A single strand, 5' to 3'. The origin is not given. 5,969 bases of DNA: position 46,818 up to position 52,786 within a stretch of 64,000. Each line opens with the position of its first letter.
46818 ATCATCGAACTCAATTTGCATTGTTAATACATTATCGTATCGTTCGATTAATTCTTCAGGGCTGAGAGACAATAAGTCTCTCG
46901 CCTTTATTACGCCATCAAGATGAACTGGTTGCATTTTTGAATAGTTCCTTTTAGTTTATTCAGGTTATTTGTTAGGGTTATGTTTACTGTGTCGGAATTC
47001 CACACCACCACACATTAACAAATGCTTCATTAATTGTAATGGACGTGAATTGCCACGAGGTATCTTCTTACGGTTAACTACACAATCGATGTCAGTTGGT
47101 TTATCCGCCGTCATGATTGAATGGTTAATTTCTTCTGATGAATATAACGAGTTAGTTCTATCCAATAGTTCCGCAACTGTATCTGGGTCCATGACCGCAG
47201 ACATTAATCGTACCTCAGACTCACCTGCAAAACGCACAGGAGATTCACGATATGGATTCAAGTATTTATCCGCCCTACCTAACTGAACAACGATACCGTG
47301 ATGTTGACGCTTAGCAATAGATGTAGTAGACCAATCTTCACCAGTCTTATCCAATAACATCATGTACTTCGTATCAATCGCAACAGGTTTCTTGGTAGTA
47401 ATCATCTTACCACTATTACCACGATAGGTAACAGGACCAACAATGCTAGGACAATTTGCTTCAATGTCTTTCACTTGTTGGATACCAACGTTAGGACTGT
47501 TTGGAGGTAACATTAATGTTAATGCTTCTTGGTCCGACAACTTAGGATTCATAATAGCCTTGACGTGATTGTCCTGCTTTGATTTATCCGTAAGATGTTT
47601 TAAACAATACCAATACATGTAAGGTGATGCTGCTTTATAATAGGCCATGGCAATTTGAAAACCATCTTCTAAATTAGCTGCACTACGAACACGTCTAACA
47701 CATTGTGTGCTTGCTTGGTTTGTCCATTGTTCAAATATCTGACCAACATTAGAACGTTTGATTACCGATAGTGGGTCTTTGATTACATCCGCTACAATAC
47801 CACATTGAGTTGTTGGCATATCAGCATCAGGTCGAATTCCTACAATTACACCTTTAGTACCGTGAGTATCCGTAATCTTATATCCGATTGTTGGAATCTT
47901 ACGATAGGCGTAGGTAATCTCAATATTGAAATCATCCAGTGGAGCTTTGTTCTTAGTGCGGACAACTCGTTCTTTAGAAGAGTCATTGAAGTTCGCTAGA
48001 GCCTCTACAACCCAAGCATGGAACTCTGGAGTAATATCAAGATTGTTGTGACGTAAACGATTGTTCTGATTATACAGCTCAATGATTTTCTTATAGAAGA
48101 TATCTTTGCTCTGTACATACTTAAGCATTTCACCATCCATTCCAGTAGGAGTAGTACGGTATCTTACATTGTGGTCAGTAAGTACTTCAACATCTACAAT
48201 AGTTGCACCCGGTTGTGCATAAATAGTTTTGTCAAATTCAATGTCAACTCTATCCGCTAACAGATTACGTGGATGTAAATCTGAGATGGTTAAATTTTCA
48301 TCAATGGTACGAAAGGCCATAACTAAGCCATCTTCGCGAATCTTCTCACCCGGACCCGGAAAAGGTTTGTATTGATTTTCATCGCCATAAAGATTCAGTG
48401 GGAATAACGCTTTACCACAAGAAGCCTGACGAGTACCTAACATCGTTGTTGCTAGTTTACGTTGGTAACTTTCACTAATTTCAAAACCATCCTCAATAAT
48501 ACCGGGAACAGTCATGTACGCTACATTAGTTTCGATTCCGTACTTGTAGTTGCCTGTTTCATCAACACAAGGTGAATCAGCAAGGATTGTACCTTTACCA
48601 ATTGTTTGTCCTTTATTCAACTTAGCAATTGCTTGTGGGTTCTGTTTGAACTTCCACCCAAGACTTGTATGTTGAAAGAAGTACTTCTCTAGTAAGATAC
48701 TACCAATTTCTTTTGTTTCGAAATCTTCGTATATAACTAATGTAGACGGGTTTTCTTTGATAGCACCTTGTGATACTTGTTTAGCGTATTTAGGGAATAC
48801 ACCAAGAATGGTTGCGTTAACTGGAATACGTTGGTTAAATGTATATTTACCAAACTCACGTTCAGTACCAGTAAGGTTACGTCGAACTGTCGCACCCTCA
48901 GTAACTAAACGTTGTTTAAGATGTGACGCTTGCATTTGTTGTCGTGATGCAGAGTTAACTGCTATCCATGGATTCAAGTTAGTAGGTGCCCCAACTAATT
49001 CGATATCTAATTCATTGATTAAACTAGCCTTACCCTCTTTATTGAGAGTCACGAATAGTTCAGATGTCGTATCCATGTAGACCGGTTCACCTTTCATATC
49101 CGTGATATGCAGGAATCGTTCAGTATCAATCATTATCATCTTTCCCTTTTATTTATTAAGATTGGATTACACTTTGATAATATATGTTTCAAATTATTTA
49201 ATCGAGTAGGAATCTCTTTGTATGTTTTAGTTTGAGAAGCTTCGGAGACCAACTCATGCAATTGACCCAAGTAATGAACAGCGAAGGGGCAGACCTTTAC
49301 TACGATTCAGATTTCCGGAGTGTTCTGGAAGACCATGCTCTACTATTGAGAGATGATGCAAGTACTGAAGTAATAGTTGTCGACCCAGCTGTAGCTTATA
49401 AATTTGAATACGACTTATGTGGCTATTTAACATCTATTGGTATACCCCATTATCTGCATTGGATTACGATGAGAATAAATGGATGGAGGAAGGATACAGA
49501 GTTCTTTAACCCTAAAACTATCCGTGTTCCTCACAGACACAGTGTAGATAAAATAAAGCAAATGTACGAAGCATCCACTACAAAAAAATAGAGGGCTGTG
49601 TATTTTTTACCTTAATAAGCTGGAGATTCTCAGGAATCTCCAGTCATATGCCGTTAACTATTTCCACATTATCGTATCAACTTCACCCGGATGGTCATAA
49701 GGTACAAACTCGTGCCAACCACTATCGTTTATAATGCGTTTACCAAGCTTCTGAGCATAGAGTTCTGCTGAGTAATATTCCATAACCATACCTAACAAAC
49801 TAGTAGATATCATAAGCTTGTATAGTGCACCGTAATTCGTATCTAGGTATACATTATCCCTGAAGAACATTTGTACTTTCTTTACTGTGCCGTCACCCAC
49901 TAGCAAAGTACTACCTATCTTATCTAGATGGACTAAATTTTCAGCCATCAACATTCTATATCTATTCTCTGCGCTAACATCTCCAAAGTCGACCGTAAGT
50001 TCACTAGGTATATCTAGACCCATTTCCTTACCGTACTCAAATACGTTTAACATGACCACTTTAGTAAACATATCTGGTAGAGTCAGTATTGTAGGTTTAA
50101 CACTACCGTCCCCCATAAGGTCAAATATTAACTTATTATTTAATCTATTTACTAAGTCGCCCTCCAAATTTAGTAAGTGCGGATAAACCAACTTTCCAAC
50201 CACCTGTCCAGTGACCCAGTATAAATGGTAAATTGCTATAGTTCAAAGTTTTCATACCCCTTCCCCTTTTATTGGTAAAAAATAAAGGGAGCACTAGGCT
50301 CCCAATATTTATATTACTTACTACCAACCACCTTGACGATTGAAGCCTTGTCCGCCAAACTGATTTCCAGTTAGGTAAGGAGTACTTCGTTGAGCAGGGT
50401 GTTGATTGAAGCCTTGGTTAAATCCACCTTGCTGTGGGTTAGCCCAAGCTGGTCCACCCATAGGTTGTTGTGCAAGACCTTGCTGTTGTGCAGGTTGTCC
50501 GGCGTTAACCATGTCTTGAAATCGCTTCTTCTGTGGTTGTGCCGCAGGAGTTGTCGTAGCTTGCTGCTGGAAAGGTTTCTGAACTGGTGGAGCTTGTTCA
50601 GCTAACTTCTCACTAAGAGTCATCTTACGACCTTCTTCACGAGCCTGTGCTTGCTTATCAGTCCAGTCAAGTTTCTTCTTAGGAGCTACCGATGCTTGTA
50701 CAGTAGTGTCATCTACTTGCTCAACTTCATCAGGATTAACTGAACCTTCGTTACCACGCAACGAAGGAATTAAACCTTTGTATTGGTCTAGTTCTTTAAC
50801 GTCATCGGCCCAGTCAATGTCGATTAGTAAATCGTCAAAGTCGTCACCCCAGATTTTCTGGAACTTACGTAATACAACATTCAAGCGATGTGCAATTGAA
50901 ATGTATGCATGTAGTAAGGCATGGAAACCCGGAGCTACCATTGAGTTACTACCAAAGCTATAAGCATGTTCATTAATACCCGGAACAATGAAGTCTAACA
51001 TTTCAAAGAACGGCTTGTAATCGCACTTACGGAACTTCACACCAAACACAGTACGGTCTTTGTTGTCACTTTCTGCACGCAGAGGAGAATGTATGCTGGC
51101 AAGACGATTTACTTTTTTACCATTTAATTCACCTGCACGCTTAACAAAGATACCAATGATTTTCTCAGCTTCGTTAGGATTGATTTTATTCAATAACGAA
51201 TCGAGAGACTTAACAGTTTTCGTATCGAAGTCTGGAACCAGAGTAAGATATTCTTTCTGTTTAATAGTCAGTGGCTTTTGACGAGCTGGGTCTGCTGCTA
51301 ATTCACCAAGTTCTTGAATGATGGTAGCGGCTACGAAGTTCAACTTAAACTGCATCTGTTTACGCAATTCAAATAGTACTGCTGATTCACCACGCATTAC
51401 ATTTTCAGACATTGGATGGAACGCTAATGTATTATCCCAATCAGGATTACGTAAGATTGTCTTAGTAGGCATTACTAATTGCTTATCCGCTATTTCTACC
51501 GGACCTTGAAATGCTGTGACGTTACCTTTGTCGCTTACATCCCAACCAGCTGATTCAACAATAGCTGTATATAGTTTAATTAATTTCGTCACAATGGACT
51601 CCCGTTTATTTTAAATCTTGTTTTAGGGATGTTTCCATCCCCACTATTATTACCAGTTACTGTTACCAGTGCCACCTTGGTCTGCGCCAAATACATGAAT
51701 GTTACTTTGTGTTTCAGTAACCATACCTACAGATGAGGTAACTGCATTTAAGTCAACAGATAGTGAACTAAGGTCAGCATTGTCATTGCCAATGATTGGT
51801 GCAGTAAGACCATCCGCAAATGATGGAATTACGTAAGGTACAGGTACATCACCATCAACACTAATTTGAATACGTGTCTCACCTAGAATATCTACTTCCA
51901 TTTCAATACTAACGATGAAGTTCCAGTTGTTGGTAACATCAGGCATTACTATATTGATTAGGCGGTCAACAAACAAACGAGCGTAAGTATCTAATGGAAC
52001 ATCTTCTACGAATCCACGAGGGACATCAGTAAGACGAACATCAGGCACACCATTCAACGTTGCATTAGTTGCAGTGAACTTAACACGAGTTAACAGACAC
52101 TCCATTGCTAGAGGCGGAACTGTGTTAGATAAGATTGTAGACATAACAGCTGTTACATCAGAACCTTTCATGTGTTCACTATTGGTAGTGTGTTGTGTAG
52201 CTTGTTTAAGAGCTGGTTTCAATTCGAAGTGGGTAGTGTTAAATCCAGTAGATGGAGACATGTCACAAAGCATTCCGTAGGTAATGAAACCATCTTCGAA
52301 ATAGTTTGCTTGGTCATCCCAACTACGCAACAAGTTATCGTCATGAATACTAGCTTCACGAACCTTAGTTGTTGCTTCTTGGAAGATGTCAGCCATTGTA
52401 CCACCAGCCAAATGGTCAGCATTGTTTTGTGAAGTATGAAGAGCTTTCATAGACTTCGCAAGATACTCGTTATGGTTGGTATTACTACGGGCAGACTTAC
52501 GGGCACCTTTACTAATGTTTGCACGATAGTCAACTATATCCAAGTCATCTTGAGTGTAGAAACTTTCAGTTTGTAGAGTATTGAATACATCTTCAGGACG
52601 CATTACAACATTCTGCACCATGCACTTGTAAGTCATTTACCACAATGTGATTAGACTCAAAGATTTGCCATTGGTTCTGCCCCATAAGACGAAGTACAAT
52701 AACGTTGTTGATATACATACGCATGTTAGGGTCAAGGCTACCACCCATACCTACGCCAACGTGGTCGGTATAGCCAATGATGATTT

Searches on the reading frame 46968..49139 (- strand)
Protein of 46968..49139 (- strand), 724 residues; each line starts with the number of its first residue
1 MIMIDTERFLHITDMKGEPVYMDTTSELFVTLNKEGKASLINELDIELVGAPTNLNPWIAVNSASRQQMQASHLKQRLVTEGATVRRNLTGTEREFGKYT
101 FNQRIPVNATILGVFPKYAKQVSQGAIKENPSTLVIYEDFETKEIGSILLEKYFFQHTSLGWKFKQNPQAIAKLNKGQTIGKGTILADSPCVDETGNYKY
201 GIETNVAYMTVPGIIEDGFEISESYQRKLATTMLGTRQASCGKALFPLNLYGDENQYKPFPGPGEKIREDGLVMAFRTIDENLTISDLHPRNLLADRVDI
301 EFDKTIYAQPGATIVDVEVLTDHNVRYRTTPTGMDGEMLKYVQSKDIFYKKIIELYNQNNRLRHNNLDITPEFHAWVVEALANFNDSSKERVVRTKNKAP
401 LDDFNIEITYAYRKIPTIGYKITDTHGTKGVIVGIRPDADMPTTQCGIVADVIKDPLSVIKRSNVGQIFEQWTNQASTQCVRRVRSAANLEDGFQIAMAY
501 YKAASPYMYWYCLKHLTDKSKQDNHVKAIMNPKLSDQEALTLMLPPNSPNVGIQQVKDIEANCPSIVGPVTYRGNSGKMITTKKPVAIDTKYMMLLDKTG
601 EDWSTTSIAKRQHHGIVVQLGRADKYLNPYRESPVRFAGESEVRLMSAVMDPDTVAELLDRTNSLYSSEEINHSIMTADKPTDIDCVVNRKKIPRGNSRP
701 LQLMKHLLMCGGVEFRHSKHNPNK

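Call 33: search_protein_families(library=phrogs, proteins=[window:46968-49139:-], max_evalue=0.00001)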
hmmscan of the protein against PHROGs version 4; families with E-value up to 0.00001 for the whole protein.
window:46968-49139:- (724 aa): 4 families
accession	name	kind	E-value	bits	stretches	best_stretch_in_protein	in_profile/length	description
phrog_3295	-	DNA, RNA and nucleotide metabolism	7.4e-211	703.2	1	41-721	7-694/698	RNA polymerase beta subunit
phrog_18919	-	DNA, RNA and nucleotide metabolism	5.7e-69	234.1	1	43-427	8-392/394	RNA polymerase beta subunit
phrog_23982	-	DNA, RNA and nucleotide metabolism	1.7e-38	133.8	1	438-716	3-295/300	RNA polymerase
phrog_24349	-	unknown function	2e-10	39.8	1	413-512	913-999/1191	-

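Call 63: search_dna_similar(query=window:46968-49139:-, collection=phages, mode=protein, max_rows=40, rows=spread)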
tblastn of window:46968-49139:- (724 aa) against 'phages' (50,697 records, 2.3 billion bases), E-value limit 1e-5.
Records with a match: 311; places in all: 314; records where one place covers at least 80% of the query: 283.
Best place of each record, by identity: <60% 311.
By first word of the organism name: Pseudomonas 81; Erwinia 62; Salmonella 24; Vibrio 23; Serratia 21; Aeromonas 19; Klebsiella 16; Ralstonia 13; Staphylococcus 10; Bacillus 9; and 17 more.
By host as written in the record: Erwinia amylovora 35; Pseudomonas aeruginosa 32; - 30; Erwinia amylovora ATCC 29780 19; Klebsiella pneumoniae 14; Aeromonas hydrophila 9; Pseudomonas aeruginosa PAO1 8; Staphylococcus aureus 7; and 86 more.
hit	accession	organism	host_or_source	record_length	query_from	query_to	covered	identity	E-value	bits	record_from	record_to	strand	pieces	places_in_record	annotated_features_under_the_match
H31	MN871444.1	Serratia phage KpGz_1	Klebsiella pneumoniae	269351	24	715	96%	35.7%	1e-131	436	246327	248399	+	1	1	record has no annotation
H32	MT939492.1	Xanthomonas phage Xoo-sp14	Xanthomonas oryzae pv. oryzae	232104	33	722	95%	34.6%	8e-116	390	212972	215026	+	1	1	hypothetical protein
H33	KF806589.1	Erwinia phage Ea35-70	Erwinia amylovora strain Ea29-7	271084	42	715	93%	34.9%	3e-117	394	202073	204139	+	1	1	hypothetical protein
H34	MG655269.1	Erwinia phage vB_EamM_MadMel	Erwinia amylovora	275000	42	715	93%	34.9%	3e-117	394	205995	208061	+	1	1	putative DNA directed RNA polymerase beta subunit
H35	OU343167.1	Pseudomonas phage vB_PaeM_phiLBG22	-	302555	41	718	94%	34.2%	9e-121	404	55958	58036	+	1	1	record has no annotation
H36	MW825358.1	Xanthomonas phage vB_XciM_LucasX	Xanthomonas citri 306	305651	41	720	94%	34.1%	9e-127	422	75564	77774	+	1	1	hypothetical protein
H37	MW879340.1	Erwinia phage pEa_SNUABM_48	Erwinia amylovora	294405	42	715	93%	33.5%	3e-112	379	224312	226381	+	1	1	hypothetical protein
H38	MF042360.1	Pseudomonas phage Phabio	Pseudomonas fluorescens SBW25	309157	41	719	94%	33.0%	3e-107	365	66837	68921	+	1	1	putative DNA-directed RNA polymerase subunit beta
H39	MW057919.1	Pseudomonas phage vB_PaeM_kmuB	Pseudomonas aeruginosa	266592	43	718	93%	32.0%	1e-64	393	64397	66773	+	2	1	hypothetical protein (x2)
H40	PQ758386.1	Pseudomonas phage 2PS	Pseudomonas aeruginosa 147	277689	43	718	93%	32.0%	1e-64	393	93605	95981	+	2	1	hypothetical protein (x2)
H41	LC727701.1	Pseudomonas phage sp. NK1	Pseudomonas aeruginosa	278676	43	718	93%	32.0%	1e-64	393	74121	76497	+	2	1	hypothetical protein (x2)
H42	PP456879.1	Pseudomonas phage vB_Pae10145-KEN51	Pseudomonas aeruginosa ATCC 10145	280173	43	718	93%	32.0%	1e-64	393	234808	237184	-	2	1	RNA polymerase beta subunit | RNA polymerase | hypothetical protein (x2)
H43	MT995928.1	Pseudomonas phage U5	Pseudomonas aeruginosa PAO1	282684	43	718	93%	32.0%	1e-64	393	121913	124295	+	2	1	hypothetical protein (x2)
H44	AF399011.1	Pseudomonas phage phiKZ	-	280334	43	718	93%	32.0%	2e-64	393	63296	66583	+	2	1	PHIKZ071 | PHIKZ072 | PHIKZ073 | PHIKZ072.1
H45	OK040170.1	Serratia phage BUCT660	Serratia marcescens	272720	43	719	94%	31.8%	2e-112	380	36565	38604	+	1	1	putative DNA-directed RNA polymerase subunit beta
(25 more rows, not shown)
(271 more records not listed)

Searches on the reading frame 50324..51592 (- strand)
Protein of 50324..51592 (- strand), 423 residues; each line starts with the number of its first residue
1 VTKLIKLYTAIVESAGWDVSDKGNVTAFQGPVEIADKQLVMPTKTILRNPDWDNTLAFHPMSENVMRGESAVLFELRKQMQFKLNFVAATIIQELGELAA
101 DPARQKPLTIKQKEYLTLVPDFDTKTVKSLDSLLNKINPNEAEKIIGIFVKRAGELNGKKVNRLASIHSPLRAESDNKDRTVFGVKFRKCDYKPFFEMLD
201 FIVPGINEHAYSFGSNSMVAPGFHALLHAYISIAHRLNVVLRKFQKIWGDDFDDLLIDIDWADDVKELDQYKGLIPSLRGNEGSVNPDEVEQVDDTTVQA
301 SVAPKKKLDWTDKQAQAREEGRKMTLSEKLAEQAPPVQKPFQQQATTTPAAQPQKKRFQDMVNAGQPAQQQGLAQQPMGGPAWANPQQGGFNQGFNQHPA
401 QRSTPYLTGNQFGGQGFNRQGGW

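Call 107: search_protein_families(library=phrogs, proteins=[window:50324-51592:-], max_evalue=0.001)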
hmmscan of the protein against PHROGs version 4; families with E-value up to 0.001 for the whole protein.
window:50324-51592:- (423 aa): 3 families
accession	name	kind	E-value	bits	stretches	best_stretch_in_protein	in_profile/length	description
phrog_3520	-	unknown function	8.2e-88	296.3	1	1-405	1-432/439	-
phrog_29213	-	unknown function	1.2e-27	97.4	1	1-319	1-319/580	-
phrog_29928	-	unknown function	3e-23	83.2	1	3-242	4-251/548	-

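Call 108: search_dna_similar(query=window:50324-51592:-, collection=phages, mode=protein, max_rows=25, rows=spread)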
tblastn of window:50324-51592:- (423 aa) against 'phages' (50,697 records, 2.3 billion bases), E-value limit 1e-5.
Records with a match: 200; places in all: 200; records where one place covers at least 80% of the query: 0.
Best place of each record, by identity: <60% 200.
By first word of the organism name: Pseudomonas 69; Erwinia 43; Salmonella 24; Serratia 19; Ralstonia 13; Klebsiella 9; Vibrio 6; Burkholderia 4; Escherichia 4; Xanthomonas 3; and 4 more.
By host as written in the record: - 28; Pseudomonas aeruginosa 28; Erwinia amylovora 27; Klebsiella pneumoniae 11; Erwinia amylovora ATCC 29780 10; Pseudomonas aeruginosa PAO1 8; Ralstonia solanacearum 6; Salmonella enterica 5; and 45 more.
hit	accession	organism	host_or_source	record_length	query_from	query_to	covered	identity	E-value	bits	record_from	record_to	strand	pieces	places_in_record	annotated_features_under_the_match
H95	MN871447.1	Serratia phage KpLz_1_41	Klebsiella pneumoniae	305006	3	290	68%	38.3%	8e-49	184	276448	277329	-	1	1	record has no annotation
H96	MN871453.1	Serratia phage KpZh_LPS_45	Klebsiella pneumoniae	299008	3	290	68%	38.3%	1e-48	183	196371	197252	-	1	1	record has no annotation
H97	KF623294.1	Erwinia phage PhiEaH1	Erwinia amylovora B0.1960 (NCAIM, ...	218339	6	295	69%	34.6%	4e-40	158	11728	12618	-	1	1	hypothetical protein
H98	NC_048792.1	Serratia phage Moabite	Serratia marcescens D1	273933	3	293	69%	33.2%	1e-37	151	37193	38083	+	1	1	hypothetical protein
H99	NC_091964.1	Serratia phage PCH45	Serratia sp. ATCC 39006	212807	4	292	68%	33.0%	1e-35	145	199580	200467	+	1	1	hypothetical protein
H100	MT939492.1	Xanthomonas phage Xoo-sp14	Xanthomonas oryzae pv. oryzae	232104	4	307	72%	30.4%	3e-33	138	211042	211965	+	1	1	hypothetical protein (x2)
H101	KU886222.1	Erwinia phage vB_EamM_Special G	Erwinia amylovora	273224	2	284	67%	32.2%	6e-35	143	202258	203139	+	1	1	249: hypothetical protein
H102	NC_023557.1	Erwinia phage Ea35-70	Erwinia amylovora strain Ea29-7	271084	2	284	67%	32.2%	6e-35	143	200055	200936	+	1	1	hypothetical protein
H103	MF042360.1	Pseudomonas phage Phabio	Pseudomonas fluorescens SBW25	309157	1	337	80%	26.3%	3e-21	102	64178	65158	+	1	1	hypothetical protein (x2)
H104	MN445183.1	Salmonella phage vB_SalM_SA002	Salmonella enterica subsp. enterica ...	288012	1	304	72%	28.6%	5e-29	125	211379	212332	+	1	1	hypothetical protein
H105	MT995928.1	Pseudomonas phage U5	Pseudomonas aeruginosa PAO1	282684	30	320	69%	27.6%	1e-21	103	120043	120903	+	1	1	hypothetical protein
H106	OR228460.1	Pseudomonas phage fMGyn-Pae01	Pseudomonas aeruginosa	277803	30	320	69%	27.3%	8e-22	104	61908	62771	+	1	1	hypothetical protein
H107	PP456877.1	Pseudomonas phage vB_Pae3705-KEN49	Pseudomonas aeruginosa MRSN 3705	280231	30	298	64%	28.8%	5e-22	105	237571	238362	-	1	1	hypothetical protein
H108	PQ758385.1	Pseudomonas phage 124.01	Pseudomonas aeruginosa 147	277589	30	298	64%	28.8%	5e-22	104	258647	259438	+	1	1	hypothetical protein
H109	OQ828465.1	Pseudomonas phage PA_ZH1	Pseudomomas aeruginosa PAO1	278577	30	298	64%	28.8%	5e-22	104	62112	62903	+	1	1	hypothetical protein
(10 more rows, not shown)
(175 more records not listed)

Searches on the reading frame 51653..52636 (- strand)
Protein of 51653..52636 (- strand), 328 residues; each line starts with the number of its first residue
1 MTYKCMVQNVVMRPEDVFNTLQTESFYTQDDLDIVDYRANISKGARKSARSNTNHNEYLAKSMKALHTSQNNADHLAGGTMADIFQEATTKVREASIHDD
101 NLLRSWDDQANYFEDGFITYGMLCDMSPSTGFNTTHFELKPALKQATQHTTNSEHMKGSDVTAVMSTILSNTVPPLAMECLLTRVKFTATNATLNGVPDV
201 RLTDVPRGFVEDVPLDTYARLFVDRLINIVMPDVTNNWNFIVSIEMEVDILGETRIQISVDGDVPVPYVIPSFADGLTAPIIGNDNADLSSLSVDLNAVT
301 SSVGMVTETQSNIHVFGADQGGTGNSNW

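Call 107: search_protein_families(library=phrogs, proteins=[window:51653-52636:-], max_evalue=0.001)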
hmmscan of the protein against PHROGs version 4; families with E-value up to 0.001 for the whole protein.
window:51653-52636:- (328 aa): 1 family
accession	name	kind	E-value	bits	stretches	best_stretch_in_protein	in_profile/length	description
phrog_3141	-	unknown function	2.5e-46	159.5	1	11-310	171-493/510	-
